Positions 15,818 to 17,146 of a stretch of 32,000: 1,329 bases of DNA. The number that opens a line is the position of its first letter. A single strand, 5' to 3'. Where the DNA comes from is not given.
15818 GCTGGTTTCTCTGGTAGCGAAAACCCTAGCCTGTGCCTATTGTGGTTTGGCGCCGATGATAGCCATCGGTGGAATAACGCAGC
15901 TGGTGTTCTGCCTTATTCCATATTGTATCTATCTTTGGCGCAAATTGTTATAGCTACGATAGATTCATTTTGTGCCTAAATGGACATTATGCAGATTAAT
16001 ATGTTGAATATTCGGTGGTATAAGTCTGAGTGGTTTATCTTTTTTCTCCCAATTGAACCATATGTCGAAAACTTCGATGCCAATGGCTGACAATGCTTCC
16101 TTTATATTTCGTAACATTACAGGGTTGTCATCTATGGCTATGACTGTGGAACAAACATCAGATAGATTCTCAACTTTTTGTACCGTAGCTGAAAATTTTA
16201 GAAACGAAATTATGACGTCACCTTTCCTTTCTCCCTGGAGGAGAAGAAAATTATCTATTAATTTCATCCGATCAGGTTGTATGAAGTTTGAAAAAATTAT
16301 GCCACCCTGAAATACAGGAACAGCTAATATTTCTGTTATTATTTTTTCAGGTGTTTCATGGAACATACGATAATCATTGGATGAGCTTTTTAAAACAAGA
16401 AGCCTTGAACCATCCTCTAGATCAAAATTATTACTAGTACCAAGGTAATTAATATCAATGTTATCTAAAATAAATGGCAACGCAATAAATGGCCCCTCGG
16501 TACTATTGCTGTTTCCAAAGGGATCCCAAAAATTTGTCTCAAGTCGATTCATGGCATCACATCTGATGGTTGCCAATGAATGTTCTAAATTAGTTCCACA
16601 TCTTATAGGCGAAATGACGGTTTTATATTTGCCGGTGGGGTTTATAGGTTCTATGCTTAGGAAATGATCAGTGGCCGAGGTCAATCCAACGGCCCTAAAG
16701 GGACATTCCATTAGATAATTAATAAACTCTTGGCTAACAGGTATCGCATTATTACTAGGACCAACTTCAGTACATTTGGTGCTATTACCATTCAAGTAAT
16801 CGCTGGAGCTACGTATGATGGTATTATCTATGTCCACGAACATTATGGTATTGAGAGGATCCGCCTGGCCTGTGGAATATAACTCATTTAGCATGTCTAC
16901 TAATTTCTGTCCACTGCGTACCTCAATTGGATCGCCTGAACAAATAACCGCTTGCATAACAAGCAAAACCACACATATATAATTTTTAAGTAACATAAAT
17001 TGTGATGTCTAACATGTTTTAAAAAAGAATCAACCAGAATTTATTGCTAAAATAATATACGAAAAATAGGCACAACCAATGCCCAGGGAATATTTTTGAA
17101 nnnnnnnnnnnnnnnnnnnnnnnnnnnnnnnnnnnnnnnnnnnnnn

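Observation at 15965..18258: Tandem secreted HAD-like paralogs: one catalytically complete, one with both motif-I aspartates lost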

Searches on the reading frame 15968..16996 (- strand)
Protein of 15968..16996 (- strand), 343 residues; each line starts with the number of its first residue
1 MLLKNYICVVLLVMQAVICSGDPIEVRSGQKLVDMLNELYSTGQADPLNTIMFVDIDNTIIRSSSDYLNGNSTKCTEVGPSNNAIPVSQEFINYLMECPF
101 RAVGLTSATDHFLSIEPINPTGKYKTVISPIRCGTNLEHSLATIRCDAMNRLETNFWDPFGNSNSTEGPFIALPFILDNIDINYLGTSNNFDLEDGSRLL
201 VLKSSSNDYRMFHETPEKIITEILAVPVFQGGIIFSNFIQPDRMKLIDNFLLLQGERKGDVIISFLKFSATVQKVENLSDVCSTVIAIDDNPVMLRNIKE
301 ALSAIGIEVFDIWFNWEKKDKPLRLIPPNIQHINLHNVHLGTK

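Call 4: search_protein_families(library=pfam, proteins=[window:15968-16996:-], max_evalue=10)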
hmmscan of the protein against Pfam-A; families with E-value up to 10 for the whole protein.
window:15968-16996:- (343 aa): 1 family
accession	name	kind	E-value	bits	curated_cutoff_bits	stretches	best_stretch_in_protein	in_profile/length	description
PF11019.14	DUF2608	-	0.00028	20.9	22.6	2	250-335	155-229/244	Protein of unknown function (DUF2608)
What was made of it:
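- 15965..16996 (-): par1: 343-aa exported DUF2608/HAD-like protein with all four HAD catalytic motifs intact. It is the predicted active phosphohydrolase. Pfam DUF2608 E 2.8e-4, 20.9 bits against a gathering score of 22.6 (call 4).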

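Call 5: search_protein_families(library=ncbifam, proteins=[window:15968-16996:-], max_evalue=10)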
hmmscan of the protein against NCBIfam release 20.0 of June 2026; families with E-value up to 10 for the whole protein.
window:15968-16996:- (343 aa): 1 family
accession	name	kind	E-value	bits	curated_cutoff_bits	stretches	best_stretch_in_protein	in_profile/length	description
NF002032.1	PRK00856.1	equivalog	0.15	11.2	263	1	259-301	65-107/297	aspartate carbamoyltransferase catalytic subunit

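Call 6: find_homologous_proteins(query=window:15968-16996:-, max_evalue=0.001)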
Query window:15968-16996:- (343 aa): 2 proteins with E <= 0.001 among 1353 candidates.
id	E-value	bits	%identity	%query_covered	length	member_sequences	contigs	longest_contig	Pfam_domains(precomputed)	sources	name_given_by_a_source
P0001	1.0e-223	760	98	100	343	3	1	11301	-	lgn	-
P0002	2.3e-23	101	32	90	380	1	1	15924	-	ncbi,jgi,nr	ncbi:MAG: hypothetical protein LBI37_00610 [Puniceicoccales bacterium]|jgi:hypothetical protein|nr:h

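Call 7: search_solved_structures(query=window:15968-16996:-, max_evalue=10, show_alignments=2)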
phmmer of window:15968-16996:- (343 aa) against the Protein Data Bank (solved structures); distinct sequences matched with E-value up to 10: 4.
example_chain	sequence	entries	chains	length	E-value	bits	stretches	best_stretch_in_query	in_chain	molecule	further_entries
7bt8_B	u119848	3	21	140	0.78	12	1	38-78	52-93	lectin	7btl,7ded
7wap_B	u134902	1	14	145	0.82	12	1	38-79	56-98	Mevo lectin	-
7bsb_B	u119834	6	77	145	0.84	11.9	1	38-78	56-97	lectin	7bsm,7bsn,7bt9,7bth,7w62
5xsy_B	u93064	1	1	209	2.4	10.4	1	182-209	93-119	Voltage-gated sodium channel beta subunit 1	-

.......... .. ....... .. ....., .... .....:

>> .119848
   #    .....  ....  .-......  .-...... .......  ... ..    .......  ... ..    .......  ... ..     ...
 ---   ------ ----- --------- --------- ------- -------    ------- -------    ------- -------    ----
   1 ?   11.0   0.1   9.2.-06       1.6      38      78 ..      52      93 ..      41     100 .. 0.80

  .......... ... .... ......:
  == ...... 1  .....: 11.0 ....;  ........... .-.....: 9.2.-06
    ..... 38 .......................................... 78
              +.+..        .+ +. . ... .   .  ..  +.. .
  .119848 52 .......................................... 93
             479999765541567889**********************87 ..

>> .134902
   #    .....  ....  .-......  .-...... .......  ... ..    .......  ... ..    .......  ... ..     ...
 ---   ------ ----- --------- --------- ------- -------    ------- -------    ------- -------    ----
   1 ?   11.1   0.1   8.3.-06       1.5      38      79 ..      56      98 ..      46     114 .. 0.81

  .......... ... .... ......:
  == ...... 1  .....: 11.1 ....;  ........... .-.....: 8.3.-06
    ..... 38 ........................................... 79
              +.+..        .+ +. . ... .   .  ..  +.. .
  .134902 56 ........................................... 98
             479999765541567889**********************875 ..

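Call 12: find_homologous_proteins(query=A1, max_evalue=0.1)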
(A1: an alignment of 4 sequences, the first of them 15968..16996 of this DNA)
Query A1 (4 sequences) (343 aa, profile of the alignment): 3 proteins with E <= 0.1 among 5582 candidates.
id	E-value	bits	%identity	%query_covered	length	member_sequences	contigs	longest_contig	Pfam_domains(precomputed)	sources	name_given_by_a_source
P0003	3.0e-148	511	29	92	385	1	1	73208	-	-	-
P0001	1.3e-147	509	98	100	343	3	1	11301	-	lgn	-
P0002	3.1e-146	505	32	90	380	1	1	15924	-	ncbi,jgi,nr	ncbi:MAG: hypothetical protein LBI37_00610 [Puniceicoccales bacterium]|jgi:hypothetical protein|nr:h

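Call 16: find_encoding_contigs(protein=P0002, flank=10000, max_places=3)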
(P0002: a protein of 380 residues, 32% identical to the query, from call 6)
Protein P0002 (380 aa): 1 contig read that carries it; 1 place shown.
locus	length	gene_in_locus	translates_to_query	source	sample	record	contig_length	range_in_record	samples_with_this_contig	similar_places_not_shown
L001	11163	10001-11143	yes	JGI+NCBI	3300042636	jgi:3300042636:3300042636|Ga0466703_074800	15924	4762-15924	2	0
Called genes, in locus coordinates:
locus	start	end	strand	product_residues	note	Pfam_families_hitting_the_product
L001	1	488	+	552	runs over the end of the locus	PF13416:SBP_bac_8, PF01547:SBP_bac_1 (weak), PF13343:SBP_bac_6, PF13531:SBP_bac_11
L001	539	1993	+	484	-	PF02934:GatB_N, PF02637:GatB_Yqey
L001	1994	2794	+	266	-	PF01026:TatD_DNase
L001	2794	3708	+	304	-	PF02673:BacA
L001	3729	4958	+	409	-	PF00266:Aminotran_5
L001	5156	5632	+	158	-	PF02381:MraZ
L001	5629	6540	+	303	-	PF01795:Methyltransf_5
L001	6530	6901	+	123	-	-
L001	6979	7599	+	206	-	-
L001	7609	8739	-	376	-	PF00226:DnaJ, PF01556:DnaJ_C, PF00684:DnaJ_CXXCXGXG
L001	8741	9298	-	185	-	PF01025:GrpE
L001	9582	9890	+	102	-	PF00216:Bac_DNA_binding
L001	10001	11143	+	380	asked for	-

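Call 18: find_encoding_contigs(protein=P0001, flank=10000, max_places=3)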
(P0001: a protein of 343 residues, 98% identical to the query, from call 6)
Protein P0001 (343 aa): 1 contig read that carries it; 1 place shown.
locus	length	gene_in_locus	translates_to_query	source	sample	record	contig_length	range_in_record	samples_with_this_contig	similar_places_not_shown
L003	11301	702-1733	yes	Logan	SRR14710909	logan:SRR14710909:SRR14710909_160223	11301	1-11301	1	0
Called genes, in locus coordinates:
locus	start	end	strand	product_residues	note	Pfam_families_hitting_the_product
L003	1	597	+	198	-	?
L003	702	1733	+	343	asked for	-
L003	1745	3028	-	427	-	-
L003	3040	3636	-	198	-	PF13428:TPR_14 (faint)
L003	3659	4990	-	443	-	PF02878:PGM_PMM_I, PF02879:PGM_PMM_II, PF02880:PGM_PMM_III, PF00408:PGM_PMM_IV (weak)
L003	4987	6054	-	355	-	PF00953:Glycos_transf_4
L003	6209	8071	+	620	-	-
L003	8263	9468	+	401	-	PF01288:HPPK, PF00809:Pterin_bind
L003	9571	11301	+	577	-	?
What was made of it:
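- The related contig L003 begins downstream of it (call 18).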

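Call 19: search_protein_representatives(alignment_id=A1)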
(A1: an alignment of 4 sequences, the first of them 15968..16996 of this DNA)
Query: 4 sequences, 355 profile positions. Proteins with E-value up to 0.001 (for the whole library): 37; up to 1e-10: 19; up to 1e-30: 5. The best 37 are listed.
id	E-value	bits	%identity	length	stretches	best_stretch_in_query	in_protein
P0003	9.7e-149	511.4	-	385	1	1-340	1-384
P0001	4.0e-148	509.4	-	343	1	1-353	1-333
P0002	9.7e-147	504.8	-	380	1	1-352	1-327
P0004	6.7e-130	449.5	-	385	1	18-353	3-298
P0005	6.7e-44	166.6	-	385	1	22-341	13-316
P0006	4.1e-24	101.5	-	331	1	25-334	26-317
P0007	5.2e-20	88.0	-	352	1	8-334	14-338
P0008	8.6e-19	84.0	-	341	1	4-333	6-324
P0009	1.2e-16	76.9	-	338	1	17-334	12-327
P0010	3.2e-15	72.2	-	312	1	7-322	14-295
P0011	3.8e-15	72.0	-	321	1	13-333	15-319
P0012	1.3e-14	70.2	-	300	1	50-333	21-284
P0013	1.5e-14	70.1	-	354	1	25-339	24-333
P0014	2.0e-14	69.6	-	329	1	47-323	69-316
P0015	3.0e-14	69.0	-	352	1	25-333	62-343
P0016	1.2e-13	67.1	-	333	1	25-337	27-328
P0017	2.5e-13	66.0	-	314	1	35-331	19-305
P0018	5.3e-12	61.7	-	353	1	48-336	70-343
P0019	6.0e-12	61.5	-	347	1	36-333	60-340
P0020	1.3e-10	57.1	-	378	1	27-332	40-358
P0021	2.9e-10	56.0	-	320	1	54-334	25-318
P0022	3.5e-10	55.7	-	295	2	26-124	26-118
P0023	1.3e-09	53.8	-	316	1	35-332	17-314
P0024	1.0e-08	50.8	-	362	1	33-260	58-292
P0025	1.8e-08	50.1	-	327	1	50-333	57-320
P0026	5.5e-08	48.5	-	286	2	239-331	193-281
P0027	6.7e-08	48.2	-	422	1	54-337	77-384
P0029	1.1e-07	47.5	-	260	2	230-344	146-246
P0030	1.1e-07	47.4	-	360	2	243-331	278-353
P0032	1.3e-04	37.4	-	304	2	229-285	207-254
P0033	2.5e-04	36.4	-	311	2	271-338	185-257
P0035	6.0e-04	35.2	-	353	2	35-168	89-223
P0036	6.1e-04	35.2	-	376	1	37-326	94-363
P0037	6.7e-04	35.0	-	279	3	37-181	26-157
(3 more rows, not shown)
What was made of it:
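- Exhaustive profile search: 37 clusters at E <= 1e-3 among 1.84 billion representatives (call 19).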

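Call 20: predict_structure(alignment_id=A1)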
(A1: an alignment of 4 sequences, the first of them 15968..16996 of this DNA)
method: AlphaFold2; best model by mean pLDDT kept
length: 343 residues; sequences in the alignment: 4
mean_pLDDT: 68.5   pTM: 0.74
mean pLDDT of the five models: 68.5, 66.5, 65.0, 60.9, 47.9
residues with pLDDT >= 90: 41; 70-90: 157; 50-70: 58; < 50: 87
segments of 3 or more residues with pLDDT < 50: 1-6, 10-21, 62-85, 241-255, 320-343
pLDDT, mean of each block of 10 residues (from residue 1): 48 38 74 89 89 76 40 37 53 86 78 74 74 57 75 82 59 80 62 86 66 85 83 76 33 60 92 86 92 84 87 72 37 31 32
secondary structure, 60 per line:
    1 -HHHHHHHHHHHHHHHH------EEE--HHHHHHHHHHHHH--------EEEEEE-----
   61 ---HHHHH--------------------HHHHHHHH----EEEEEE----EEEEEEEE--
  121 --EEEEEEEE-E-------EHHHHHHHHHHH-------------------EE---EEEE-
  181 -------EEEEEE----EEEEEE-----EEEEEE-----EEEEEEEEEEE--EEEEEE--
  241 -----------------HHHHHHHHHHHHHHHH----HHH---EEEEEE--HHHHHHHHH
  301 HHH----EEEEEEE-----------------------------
elements in order: H2-17 E24-26 H29-41 E50-55 H64-68 H89-96 E101-106 E111-118 E123-130 H141-151 E176-179 E188-193 E198-203 E209-214 E220-230 E233-238 H258-273 E284-289 H292-303 E308-314

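Call 23: search_protein_families(library=pfam, alignment_id=A2, max_evalue=0.01)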
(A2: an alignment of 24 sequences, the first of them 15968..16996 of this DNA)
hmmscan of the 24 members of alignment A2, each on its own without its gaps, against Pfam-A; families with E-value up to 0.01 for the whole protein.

A. member 1, window:15968-16996:- (343 aa): 1 family
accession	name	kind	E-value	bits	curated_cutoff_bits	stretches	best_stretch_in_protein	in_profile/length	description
PF11019.14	DUF2608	-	0.00028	20.9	22.6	0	250-335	155-229/244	Protein of unknown function (DUF2608)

B. families by the number of members that match (of 24 scanned): 2 families
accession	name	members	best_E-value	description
PF11019.14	DUF2608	19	1.2e-13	Protein of unknown function (DUF2608)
PF05868.16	Rotavirus_VP7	1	0.0072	Rotavirus major outer capsid protein VP7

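Call 24: fold_search(model_id=the predicted structure, library=pdb)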
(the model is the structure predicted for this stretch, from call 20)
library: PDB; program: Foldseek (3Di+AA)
matches with E <= 10: 576; with E <= 0.001: 0
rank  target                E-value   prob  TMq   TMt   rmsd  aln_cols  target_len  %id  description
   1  20yr_A                6.0e-02  0.21  0.21  0.11  15.7       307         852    7  R583A mutant of glycogen phosphorylase from Segatella copri (released 2026-02-18)
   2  6bk8_A                6.3e-02  0.09  0.12  0.03  22.3       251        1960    8  S. cerevisiae spliceosomal post-catalytic P complex (released 2018-02-21)
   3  7u06_B                9.6e-02  0.09  0.12  0.07  16.1       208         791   14  Structure of the yeast TRAPPII-Rab11/Ypt32 complex in the closed/open state (composite structure) (released 2022-04-27)
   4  8brp_A                1.5e-01  0.13  0.22  0.24  18.9       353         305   12  Peptide Arginase OspR from the cyanobacterium Kamptonema sp. (released 2023-03-01)
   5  5z58_A                1.6e-01  0.10  0.10  0.02  13.1       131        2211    9  Cryo-EM structure of a human activated spliceosome (early Bact) at 4.9 angstrom. (released 2018-09-19)
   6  5z56_A                1.6e-01  0.10  0.10  0.02  13.1       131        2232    9  cryo-EM structure of a human activated spliceosome (mature Bact) at 5.1 angstrom. (released 2018-09-19)
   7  9s6c_C                1.9e-01  0.63  0.12  0.12  10.6        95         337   12  B12 Binding protein - BtuK1 (released 2025-09-17)
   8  1u7h_B                1.9e-01  0.12  0.11  0.11  15.6       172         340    6  Structure and a Proposed Mechanism for Ornithine Cyclodeaminase from Pseudomonas putida (released 2004-11-09)
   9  9s6c_A                2.1e-01  0.63  0.12  0.12  10.7        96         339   11  B12 Binding protein - BtuK1 (released 2025-09-17)
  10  4cw7_F                2.1e-01  0.15  0.12  0.27  17.0       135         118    7  Structure of the Fap7-Rps14 complex in complex with ATP (released 2014-05-28)
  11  9s6c_B                2.3e-01  0.60  0.12  0.12  10.7        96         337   11  B12 Binding protein - BtuK1 (released 2025-09-17)
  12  4qgc_D                2.3e-01  0.05  0.13  0.10  16.6       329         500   11  crystal structure of PKM2-K422R mutant (released 2015-02-25)
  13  7pel_A                2.8e-01  0.18  0.13  0.16   9.1       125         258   10  CryoEM structure of simian T-cell lymphotropic virus intasome in complex with PP2A regulatory subunit B56 gamma (released 2021-08-25)
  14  5m1j_A1               2.8e-01  0.04  0.09  0.08  18.9       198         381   10  Nonstop ribosomal complex bound with Dom34 and Hbs1 (released 2017-01-18)
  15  6fhs_C                2.9e-01  0.04  0.09  0.07  18.7       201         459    9  CryoEM Structure of INO80core (released 2018-04-25)
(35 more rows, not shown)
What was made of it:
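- Tried and rejected: The hits were meaningless (call 24).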

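Call 26: search_solved_structures(query=A2, max_evalue=10, show_alignments=3)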
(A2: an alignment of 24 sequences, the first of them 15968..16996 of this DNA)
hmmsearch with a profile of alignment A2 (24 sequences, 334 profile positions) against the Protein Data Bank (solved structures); distinct sequences matched with E-value up to 10: 3.
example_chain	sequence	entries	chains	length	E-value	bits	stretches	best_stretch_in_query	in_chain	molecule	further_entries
1ydx_A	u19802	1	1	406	0.66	12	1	137-178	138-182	type I restriction enzyme specificity protein MG438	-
6cj0_A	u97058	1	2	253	0.97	11.5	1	52-95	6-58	Trehalose phosphatase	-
6d3v_A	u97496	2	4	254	0.98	11.5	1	52-95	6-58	Trehalose phosphatase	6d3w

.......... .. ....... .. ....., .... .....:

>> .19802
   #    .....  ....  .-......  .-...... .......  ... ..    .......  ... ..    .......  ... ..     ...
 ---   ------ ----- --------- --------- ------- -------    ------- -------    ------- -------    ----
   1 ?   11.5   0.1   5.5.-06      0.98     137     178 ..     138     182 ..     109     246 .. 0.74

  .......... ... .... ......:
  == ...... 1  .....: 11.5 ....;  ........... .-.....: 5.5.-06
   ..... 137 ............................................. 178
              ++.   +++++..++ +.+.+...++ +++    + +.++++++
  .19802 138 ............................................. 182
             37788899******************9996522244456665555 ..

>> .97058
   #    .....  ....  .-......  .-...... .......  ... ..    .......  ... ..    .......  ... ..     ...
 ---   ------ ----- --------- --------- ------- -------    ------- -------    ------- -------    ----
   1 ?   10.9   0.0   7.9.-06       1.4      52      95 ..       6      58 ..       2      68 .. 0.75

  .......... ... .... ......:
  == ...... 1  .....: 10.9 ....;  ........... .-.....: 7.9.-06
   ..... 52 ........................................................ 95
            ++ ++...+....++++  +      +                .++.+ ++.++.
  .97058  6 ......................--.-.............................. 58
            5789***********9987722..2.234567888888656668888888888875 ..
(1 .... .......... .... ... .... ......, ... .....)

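Call 30: find_related_loci(query=A1, collection=genome_contigs, flank=8000)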
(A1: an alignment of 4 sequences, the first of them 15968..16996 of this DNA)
Query A1 (343 aa) in genome_contigs; peptide patterns used: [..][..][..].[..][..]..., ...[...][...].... (x = any residue, [..] = any of these).
278 stretches matched a pattern; 2 encode a relative of the query (tblastn E <= 1e-3); 2 distinct loci.
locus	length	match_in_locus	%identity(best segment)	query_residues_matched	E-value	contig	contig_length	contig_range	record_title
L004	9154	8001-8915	32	8-317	4e-32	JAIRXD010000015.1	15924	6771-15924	MAG: Puniceicoccales bacterium isolate Gsp477_bin142 k119_4821827, whole genome shotgun sequence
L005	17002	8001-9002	25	3-326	1e-10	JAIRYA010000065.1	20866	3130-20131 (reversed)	MAG: Puniceicoccales bacterium isolate Gsp477_bin23 k119_1932122, whole genome shotgun sequence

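Call 31: list_cluster_members(proteins=[P0005, P0006, P0007, P0008, P0009, P0010, P0011, P0013, P0018, P0021])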
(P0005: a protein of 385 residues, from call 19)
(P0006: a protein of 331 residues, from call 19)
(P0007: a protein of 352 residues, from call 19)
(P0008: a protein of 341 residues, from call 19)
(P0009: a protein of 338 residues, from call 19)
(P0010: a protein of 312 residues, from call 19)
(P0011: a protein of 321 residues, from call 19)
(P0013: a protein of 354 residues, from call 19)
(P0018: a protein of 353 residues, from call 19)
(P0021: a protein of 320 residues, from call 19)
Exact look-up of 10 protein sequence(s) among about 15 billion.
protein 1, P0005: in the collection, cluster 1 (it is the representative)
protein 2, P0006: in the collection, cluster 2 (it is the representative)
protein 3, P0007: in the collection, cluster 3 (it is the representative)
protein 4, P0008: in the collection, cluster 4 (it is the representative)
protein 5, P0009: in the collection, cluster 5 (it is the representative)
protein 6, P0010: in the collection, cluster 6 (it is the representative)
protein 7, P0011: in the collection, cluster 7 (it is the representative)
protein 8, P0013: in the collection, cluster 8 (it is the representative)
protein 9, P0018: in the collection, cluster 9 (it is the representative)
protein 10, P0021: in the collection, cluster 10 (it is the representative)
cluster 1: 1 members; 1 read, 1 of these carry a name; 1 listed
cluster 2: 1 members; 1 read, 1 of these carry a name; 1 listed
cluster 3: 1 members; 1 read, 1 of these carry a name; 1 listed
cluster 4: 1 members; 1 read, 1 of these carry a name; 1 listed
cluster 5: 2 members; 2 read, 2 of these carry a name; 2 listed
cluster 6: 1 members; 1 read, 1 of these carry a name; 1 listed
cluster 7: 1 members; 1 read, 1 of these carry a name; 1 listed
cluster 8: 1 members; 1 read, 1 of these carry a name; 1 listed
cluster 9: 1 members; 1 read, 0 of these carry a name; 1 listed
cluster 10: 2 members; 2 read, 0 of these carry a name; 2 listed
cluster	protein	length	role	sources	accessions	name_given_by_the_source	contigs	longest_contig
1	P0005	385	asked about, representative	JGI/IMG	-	hypothetical protein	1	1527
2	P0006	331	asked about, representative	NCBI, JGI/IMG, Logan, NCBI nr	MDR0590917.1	MAG: DUF2608 domain-containing protein [Puniceicoccales bacterium] | hypothetical protein | DUF2608 domain-containing protein [Puniceicoccales bacterium]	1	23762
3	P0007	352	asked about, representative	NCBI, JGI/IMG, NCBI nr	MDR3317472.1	MAG: DUF2608 domain-containing protein [Puniceicoccales bacterium] | hypothetical protein | DUF2608 domain-containing protein [Puniceicoccales bacterium]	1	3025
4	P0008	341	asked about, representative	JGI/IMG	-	hypothetical protein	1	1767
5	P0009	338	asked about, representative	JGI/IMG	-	hypothetical protein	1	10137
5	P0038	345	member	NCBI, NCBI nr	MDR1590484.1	MAG: DUF2608 domain-containing protein [Puniceicoccales bacterium] | DUF2608 domain-containing protein [Puniceicoccales bacterium]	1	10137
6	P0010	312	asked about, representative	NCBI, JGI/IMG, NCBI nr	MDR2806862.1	MAG: hypothetical protein LBB11_01740 [Puniceicoccales bacterium] | hypothetical protein | hypothetical protein [Puniceicoccales bacterium]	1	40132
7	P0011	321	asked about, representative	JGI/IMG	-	hypothetical protein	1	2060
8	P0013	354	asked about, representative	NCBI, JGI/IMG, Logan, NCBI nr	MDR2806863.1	MAG: DUF2608 domain-containing protein [Puniceicoccales bacterium] | hypothetical protein | DUF2608 domain-containing protein [Puniceicoccales bacterium]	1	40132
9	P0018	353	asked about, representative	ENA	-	-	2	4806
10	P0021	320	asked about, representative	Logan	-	-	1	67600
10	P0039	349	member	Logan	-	-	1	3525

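Call 33: find_encoding_contigs(protein=P0010, flank=8000, max_places=2)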
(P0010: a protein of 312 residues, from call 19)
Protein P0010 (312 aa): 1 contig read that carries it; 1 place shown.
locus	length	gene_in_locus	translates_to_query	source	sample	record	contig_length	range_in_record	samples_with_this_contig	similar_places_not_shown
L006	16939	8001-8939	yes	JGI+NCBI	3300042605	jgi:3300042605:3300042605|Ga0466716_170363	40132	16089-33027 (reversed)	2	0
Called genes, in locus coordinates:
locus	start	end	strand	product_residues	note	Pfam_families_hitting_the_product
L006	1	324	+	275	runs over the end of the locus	PF01784:DUF34_NIF3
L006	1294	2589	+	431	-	PF00483:NTP_transferase, PF24894:Hexapep_GlmU (faint), PF25084:LbH_EIF2B (faint), PF25247:LbH_GLGC, PF00132:Hexapep (faint)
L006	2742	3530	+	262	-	PF00406:ADK, PF13207:AAA_17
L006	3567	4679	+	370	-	PF03462:PCRF, PF00472:RF-1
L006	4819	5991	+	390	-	PF00579:tRNA-synt_1b, PF22421:SYY_C-terminal (weak), PF01479:S4 (weak)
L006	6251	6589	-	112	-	PF08761:dUTPase_2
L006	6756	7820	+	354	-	PF11019:DUF2608 (weak)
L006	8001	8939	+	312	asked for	-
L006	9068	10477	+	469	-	PF00890:FAD_binding_2 (weak), PF01134:GIDA (faint), PF01266:DAO (faint), PF01593:Amino_oxidase, PF03486:HI0933_like (faint), PF07992:Pyr_redox_2 (faint), PF12831:FAD_oxidored (weak), PF13450:NAD_binding_8, +1 more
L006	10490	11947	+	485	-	PF02386:TrkH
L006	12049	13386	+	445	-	PF01171:ATP_bind_3, PF11734:TilS_C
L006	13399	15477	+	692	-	PF06068:TIP49 (faint), PF00004:AAA, PF17862:AAA_lid_3, PF01434:Peptidase_M41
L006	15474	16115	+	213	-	PF01914:MarC, PF01810:LysE (weak)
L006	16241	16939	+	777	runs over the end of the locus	PF00263:Secretin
